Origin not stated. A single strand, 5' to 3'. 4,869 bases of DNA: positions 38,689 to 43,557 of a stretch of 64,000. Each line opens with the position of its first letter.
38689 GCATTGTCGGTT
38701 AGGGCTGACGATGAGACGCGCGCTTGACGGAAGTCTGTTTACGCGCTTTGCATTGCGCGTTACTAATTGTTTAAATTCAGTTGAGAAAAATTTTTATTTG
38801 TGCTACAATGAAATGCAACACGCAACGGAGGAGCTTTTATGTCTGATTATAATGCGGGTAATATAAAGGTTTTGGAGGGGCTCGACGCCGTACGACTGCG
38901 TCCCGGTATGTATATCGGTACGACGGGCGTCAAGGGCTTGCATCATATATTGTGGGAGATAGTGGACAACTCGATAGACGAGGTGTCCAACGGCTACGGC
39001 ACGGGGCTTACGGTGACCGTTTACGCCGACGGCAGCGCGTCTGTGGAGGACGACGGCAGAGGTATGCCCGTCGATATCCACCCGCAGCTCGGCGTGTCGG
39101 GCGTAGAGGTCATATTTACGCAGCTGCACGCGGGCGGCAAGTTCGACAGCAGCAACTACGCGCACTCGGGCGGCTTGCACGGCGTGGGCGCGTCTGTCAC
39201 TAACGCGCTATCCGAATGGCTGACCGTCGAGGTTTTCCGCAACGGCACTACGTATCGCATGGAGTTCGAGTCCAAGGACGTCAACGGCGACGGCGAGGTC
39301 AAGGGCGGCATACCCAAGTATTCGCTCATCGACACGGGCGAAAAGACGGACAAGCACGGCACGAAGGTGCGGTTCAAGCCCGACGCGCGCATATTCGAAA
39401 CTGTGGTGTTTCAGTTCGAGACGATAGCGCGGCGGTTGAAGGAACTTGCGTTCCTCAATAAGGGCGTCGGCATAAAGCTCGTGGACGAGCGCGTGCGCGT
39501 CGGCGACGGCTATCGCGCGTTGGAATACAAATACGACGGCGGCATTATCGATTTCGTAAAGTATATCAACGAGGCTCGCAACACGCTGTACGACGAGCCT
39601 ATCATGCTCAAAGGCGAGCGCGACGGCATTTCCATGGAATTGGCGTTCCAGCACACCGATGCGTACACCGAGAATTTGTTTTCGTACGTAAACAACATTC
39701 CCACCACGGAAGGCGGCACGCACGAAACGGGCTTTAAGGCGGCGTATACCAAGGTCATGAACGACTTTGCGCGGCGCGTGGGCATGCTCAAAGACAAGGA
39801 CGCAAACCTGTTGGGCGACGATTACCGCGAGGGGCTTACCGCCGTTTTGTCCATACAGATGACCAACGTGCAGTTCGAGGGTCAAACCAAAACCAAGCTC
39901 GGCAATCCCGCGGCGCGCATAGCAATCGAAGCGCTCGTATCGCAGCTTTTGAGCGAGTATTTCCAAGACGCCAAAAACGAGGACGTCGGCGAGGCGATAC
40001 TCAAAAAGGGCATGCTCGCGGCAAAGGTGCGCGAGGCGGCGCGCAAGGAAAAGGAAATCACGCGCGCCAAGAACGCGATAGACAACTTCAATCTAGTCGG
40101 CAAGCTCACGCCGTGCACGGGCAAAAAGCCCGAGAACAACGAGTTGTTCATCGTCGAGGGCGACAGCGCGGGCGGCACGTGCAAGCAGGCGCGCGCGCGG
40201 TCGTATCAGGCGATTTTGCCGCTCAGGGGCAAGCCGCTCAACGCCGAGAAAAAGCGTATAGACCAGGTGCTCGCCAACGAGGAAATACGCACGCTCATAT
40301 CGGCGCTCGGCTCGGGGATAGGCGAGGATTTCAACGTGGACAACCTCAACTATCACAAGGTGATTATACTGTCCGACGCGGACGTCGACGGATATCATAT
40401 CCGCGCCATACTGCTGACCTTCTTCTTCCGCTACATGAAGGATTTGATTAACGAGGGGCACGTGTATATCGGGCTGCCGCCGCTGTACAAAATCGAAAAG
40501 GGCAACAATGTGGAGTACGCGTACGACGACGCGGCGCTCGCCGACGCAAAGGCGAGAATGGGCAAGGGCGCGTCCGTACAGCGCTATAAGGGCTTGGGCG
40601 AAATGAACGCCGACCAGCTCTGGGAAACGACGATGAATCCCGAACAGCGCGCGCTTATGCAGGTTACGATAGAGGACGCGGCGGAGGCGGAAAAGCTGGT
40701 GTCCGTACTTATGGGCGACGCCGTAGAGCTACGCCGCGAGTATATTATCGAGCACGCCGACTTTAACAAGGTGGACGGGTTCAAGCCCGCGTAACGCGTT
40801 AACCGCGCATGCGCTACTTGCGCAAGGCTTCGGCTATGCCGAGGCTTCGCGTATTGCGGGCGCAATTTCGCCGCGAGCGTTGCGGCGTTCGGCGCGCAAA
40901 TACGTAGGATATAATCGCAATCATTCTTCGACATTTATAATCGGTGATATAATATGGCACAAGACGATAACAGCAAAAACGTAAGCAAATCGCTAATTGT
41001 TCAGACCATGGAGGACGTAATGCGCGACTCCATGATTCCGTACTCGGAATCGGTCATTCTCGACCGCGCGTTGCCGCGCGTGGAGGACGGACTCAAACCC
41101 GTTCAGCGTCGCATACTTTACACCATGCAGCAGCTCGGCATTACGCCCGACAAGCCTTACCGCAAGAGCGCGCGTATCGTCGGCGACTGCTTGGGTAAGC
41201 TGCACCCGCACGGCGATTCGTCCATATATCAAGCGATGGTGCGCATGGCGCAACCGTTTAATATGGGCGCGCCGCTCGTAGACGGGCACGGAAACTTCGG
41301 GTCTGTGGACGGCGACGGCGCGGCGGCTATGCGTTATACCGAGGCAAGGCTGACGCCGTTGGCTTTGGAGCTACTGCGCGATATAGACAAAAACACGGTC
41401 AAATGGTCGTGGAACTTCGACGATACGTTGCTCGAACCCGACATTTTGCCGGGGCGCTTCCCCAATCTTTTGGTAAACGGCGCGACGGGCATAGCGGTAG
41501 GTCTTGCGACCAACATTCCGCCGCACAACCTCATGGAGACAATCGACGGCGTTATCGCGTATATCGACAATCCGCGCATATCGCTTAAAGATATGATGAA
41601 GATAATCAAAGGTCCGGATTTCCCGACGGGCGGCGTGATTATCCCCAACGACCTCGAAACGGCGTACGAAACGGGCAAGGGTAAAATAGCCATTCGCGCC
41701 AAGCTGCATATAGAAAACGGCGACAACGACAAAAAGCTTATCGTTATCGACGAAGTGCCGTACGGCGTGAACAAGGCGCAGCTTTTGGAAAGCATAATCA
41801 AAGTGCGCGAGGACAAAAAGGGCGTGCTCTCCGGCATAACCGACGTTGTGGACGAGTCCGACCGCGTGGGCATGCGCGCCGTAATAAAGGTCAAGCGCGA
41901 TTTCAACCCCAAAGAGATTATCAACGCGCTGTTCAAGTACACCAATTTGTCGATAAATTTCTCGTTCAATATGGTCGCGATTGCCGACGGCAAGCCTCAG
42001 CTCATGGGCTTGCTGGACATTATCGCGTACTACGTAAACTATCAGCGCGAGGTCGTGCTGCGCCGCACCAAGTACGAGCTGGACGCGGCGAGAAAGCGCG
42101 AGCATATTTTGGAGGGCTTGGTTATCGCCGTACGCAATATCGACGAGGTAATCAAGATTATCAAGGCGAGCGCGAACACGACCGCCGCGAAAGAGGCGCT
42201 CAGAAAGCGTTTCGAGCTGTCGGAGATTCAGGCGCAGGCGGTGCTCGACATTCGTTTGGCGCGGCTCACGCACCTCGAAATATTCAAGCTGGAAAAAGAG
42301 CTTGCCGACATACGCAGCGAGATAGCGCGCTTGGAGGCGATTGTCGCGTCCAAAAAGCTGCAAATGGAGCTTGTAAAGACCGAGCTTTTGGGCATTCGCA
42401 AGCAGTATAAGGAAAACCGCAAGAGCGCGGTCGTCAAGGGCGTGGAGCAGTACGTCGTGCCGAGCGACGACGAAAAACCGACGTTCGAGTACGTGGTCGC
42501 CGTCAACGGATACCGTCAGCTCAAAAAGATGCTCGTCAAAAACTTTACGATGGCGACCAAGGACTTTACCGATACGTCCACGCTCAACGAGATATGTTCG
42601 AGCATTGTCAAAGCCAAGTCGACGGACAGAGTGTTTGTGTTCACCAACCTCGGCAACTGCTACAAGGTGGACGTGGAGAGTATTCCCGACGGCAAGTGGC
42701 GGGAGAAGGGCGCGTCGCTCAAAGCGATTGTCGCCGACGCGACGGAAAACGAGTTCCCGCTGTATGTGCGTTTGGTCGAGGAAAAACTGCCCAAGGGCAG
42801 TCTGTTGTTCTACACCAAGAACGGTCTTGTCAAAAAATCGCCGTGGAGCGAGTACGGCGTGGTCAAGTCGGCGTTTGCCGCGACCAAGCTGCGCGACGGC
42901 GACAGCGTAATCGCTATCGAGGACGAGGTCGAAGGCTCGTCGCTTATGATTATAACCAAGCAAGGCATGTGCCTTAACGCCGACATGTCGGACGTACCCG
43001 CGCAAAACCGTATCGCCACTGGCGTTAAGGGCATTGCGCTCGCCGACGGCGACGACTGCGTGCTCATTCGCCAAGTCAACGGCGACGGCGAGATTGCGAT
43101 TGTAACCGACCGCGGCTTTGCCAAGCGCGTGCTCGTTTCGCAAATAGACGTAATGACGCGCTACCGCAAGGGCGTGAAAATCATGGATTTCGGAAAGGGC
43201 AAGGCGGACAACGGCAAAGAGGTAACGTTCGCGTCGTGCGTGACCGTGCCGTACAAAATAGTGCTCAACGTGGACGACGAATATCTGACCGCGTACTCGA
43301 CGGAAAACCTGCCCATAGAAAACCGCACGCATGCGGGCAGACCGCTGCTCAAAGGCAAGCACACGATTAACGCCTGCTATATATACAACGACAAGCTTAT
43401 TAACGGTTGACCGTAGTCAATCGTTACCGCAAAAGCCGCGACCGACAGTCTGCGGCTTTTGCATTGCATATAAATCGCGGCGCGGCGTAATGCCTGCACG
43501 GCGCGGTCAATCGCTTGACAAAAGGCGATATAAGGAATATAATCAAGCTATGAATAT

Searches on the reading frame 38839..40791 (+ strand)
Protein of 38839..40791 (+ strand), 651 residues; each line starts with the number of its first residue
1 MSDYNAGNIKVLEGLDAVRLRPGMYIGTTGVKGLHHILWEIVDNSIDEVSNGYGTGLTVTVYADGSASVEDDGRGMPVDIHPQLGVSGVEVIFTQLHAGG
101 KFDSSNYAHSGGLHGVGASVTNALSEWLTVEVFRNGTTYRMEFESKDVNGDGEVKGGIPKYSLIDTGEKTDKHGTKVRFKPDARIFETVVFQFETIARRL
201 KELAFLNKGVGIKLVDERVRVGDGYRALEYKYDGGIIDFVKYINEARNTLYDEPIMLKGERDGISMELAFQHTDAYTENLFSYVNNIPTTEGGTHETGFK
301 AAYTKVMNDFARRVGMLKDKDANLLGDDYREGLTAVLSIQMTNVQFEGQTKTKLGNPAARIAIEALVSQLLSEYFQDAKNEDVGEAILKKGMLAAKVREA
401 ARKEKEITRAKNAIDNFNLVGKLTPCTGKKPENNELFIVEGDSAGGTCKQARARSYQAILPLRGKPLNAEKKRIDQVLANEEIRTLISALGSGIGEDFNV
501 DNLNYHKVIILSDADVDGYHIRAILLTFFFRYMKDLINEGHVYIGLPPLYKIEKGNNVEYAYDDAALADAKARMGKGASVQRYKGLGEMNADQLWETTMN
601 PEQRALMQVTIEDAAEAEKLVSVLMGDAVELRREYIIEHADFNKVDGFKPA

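Call 22: search_protein_families(library=pfam, proteins=[window:38839-40791:+], max_evalue=0.001)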
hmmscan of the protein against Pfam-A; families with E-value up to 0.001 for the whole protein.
window:38839-40791:+ (651 aa): 4 families
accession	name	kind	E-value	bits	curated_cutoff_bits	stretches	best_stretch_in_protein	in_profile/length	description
PF00204.31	DNA_gyraseB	-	5.1e-54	182.8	27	1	235-406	1-172/173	DNA gyrase B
PF00986.26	DNA_gyraseB_C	-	8.9e-30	103.1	29.8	1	576-636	2-62/63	DNA gyrase B subunit, carboxyl terminus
PF01751.28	Toprim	-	4.3e-16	59.3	23.1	1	435-544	1-93/96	Toprim domain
PF02518.31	HATPase_c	-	3e-15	57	26.4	1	32-180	4-106/111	Histidine kinase-, DNA gyrase B-, and HSP90-like ATPase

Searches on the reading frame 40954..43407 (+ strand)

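Call 22: search_protein_families(library=pfam, proteins=[window:40954-43407:+], max_evalue=0.001)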
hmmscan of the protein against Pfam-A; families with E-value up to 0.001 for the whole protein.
window:40954-43407:+ (818 aa): 2 families
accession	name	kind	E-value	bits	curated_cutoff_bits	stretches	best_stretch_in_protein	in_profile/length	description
PF00521.26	DNA_topoisoIV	-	2.5e-156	521.4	31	1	38-478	1-431/432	DNA gyrase/topoisomerase IV, subunit A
PF03989.18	DNA_gyraseA_C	-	1.5e-23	82.4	27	2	663-709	2-48/48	DNA gyrase C-terminal domain, beta-propeller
